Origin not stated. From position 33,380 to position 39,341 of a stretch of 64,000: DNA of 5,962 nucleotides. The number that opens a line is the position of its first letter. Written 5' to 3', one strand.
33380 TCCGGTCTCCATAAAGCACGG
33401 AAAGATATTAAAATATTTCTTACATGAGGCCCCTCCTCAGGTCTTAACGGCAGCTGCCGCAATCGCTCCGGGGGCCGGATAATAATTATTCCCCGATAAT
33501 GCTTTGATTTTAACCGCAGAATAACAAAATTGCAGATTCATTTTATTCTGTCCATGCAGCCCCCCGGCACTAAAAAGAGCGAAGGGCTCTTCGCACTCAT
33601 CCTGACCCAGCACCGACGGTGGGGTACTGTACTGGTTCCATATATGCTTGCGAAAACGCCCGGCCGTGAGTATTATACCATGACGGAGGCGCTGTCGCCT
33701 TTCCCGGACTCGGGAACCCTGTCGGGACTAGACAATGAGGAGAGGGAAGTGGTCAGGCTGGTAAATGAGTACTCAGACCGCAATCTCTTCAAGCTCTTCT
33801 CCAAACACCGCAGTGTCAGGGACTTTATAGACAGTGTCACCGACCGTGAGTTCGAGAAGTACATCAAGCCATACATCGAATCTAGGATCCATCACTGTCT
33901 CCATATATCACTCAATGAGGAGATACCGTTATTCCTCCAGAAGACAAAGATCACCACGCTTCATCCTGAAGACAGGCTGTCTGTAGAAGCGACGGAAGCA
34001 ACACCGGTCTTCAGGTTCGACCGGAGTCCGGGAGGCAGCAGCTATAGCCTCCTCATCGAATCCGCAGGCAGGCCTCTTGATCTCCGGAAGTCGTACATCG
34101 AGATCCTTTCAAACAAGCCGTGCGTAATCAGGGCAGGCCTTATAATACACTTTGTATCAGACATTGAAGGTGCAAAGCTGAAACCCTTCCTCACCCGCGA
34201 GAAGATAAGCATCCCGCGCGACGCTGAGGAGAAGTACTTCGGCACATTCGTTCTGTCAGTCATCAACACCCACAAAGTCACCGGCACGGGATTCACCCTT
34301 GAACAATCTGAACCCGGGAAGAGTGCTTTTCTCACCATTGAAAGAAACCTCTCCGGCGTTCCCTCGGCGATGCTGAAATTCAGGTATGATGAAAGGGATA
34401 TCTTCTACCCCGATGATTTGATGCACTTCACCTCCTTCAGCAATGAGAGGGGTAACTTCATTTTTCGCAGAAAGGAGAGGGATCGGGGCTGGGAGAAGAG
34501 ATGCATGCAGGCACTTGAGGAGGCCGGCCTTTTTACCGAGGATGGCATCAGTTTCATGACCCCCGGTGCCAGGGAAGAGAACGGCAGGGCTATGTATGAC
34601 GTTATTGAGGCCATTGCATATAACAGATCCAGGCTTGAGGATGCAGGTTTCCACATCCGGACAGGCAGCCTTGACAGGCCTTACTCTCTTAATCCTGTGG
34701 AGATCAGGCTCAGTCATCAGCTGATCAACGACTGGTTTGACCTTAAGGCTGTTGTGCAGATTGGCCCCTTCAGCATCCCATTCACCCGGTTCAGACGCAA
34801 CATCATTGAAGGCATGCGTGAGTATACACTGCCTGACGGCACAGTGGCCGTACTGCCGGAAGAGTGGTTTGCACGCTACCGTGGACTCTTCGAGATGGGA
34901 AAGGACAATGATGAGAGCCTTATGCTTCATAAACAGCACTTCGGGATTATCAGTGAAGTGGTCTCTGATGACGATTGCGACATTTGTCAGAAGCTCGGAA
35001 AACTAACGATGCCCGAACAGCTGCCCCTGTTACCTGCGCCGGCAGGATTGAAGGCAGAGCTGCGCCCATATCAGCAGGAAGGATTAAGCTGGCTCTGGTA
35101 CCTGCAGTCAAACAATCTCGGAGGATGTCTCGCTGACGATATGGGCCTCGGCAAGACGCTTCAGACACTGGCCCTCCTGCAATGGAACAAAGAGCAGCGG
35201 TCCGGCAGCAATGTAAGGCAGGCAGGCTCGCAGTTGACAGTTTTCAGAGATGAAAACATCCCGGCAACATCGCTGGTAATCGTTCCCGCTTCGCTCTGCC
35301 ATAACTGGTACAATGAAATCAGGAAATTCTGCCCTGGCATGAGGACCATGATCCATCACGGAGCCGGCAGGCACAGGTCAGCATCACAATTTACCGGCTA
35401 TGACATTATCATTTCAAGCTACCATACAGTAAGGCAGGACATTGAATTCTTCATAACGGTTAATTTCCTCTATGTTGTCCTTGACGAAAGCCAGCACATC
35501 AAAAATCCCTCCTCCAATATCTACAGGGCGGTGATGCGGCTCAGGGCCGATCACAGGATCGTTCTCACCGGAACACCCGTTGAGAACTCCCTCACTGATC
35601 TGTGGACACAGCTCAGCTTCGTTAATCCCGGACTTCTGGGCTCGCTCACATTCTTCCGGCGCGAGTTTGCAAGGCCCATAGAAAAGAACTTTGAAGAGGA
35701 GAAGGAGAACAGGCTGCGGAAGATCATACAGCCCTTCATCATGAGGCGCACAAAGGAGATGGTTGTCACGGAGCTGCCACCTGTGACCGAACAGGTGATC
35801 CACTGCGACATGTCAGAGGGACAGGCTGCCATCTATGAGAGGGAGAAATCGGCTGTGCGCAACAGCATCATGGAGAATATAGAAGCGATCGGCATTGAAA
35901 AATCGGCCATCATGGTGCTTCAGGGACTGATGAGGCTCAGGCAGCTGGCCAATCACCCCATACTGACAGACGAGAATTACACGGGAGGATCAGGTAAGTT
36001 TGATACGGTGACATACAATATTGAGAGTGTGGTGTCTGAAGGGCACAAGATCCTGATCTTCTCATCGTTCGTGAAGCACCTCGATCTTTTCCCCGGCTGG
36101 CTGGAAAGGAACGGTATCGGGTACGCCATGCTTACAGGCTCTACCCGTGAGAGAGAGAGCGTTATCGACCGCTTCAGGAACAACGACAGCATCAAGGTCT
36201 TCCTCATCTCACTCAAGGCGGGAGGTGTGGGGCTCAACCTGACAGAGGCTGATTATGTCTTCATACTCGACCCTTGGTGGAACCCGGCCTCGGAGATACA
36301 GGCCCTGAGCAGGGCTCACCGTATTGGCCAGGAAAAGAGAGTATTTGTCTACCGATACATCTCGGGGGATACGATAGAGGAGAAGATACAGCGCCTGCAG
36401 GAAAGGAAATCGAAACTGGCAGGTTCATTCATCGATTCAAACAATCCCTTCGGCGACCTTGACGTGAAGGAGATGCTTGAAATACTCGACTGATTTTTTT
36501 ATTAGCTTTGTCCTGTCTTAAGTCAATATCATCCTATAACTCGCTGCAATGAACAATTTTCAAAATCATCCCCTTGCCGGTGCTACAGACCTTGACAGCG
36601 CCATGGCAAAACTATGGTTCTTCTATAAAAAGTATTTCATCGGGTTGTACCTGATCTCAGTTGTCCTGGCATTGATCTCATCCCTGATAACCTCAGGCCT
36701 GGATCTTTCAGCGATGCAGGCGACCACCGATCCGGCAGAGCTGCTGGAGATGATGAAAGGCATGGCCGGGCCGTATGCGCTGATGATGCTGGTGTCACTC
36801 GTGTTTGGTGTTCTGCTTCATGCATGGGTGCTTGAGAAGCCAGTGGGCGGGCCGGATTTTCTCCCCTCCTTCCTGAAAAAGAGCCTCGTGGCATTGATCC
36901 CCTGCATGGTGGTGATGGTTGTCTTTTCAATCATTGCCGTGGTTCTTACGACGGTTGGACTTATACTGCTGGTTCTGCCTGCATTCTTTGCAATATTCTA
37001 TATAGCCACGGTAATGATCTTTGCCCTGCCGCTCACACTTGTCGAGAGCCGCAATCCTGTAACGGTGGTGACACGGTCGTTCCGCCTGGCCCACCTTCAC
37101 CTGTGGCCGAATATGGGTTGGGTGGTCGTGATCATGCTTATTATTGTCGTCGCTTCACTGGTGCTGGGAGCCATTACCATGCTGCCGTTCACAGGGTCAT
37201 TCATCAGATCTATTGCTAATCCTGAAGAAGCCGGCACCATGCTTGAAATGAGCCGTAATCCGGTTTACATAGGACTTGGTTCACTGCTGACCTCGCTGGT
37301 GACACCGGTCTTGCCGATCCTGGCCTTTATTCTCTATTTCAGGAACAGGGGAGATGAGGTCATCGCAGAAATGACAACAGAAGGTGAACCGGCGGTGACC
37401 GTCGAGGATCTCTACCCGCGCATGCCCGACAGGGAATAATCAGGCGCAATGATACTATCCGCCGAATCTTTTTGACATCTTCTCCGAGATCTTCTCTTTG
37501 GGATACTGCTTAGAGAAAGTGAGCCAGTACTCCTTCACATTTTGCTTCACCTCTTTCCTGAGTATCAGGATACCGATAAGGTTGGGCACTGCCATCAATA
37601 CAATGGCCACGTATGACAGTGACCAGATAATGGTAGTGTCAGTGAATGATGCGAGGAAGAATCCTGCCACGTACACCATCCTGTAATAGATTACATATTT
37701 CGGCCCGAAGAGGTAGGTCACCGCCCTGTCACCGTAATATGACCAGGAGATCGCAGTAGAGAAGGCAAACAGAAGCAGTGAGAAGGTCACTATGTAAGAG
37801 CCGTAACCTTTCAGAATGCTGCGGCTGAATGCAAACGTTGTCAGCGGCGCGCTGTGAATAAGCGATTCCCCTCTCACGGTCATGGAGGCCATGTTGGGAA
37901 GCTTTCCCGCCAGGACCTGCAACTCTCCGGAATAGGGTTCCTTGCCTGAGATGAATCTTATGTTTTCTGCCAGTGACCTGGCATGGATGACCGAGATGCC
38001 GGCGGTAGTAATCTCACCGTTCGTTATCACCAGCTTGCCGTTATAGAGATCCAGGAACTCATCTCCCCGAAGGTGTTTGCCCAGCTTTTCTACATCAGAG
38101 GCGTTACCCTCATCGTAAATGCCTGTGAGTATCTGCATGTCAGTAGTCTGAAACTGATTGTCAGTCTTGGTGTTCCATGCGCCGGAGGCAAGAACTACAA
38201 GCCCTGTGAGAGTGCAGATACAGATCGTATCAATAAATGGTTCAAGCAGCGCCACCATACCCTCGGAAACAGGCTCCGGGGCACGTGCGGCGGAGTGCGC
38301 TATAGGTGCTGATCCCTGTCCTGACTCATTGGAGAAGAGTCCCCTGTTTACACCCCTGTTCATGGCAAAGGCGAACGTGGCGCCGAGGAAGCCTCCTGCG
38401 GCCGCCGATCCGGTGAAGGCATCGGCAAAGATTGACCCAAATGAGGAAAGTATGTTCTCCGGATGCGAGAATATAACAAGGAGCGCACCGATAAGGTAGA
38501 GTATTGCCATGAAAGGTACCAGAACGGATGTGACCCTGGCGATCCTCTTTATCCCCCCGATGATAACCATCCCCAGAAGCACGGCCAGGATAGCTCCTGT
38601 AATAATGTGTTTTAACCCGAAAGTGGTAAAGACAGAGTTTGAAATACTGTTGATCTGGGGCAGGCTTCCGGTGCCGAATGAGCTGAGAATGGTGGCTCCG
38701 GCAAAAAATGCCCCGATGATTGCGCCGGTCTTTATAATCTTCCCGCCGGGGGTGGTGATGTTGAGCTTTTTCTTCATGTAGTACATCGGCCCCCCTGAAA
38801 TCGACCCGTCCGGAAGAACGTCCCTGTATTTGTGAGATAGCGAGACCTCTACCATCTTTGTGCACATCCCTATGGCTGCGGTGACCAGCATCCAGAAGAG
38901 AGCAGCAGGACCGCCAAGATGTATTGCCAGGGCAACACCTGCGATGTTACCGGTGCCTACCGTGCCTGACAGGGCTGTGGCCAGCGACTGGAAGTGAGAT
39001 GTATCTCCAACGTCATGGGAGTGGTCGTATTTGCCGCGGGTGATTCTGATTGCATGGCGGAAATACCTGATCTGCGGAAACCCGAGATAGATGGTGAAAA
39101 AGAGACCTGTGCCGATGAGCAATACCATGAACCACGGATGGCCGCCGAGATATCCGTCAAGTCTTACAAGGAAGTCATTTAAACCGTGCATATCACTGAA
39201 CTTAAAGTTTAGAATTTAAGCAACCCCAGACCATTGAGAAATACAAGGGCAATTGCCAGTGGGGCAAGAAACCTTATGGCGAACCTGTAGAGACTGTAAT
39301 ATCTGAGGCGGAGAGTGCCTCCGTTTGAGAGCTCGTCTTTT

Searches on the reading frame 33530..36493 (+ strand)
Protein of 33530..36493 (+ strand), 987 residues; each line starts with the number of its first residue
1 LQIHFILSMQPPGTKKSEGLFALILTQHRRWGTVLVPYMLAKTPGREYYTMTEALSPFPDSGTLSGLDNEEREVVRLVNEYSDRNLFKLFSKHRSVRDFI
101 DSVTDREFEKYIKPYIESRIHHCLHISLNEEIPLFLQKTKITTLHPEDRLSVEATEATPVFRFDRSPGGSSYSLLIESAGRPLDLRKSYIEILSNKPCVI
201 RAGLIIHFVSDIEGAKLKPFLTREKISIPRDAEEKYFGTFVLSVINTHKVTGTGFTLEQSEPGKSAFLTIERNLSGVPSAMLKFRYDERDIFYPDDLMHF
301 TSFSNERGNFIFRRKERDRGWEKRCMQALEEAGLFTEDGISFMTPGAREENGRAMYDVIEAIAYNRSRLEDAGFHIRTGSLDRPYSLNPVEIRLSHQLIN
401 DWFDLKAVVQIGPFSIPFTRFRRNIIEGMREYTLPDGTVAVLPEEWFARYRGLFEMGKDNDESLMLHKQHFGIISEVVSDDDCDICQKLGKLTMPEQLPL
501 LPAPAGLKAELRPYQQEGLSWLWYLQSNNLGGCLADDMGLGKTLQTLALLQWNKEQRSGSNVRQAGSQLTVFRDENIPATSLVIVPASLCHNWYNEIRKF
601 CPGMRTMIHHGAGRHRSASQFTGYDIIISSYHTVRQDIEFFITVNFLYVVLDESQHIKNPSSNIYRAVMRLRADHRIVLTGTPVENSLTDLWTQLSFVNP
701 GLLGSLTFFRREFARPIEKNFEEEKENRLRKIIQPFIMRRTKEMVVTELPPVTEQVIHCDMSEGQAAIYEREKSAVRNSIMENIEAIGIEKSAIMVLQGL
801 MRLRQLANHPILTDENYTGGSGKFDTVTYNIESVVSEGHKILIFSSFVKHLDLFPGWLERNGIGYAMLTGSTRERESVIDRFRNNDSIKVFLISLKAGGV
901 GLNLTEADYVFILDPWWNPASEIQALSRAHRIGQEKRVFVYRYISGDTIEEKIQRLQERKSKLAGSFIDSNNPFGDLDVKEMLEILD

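Call 43: search_protein_families(library=pfam, proteins=[window:33530-36493:+], max_evalue=0.001)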
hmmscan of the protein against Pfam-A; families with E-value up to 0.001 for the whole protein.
window:33530-36493:+ (987 aa): 4 families
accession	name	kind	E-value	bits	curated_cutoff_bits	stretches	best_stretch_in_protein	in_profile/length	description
PF00176.29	SNF2-rel_dom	-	4.6e-76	256.1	24.9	1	514-810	1-288/290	SNF2-related domain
PF00271.37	Helicase_C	-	3.7e-23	82.3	23.5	1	830-933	9-110/110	Helicase conserved C-terminal domain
PF04851.21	ResIII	-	3.5e-08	34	22.5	1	509-684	2-163/164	Type III restriction enzyme, res subunit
PF16203.11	ERCC3_RAD25_C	-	3.4e-05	23.7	27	1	822-950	44-174/248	ERCC3/RAD25/XPB C-terminal helicase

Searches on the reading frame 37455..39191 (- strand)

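Call 33: search_protein_families(library=pfam, proteins=[window:37455-39191:-], max_evalue=0.00001)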
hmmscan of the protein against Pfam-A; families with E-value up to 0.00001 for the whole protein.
window:37455-39191:- (578 aa): 1 family
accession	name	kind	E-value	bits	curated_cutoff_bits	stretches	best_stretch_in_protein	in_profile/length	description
PF01235.23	Na_Ala_symp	-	5.2e-118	395.2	24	1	58-558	7-382/392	Sodium:alanine symporter family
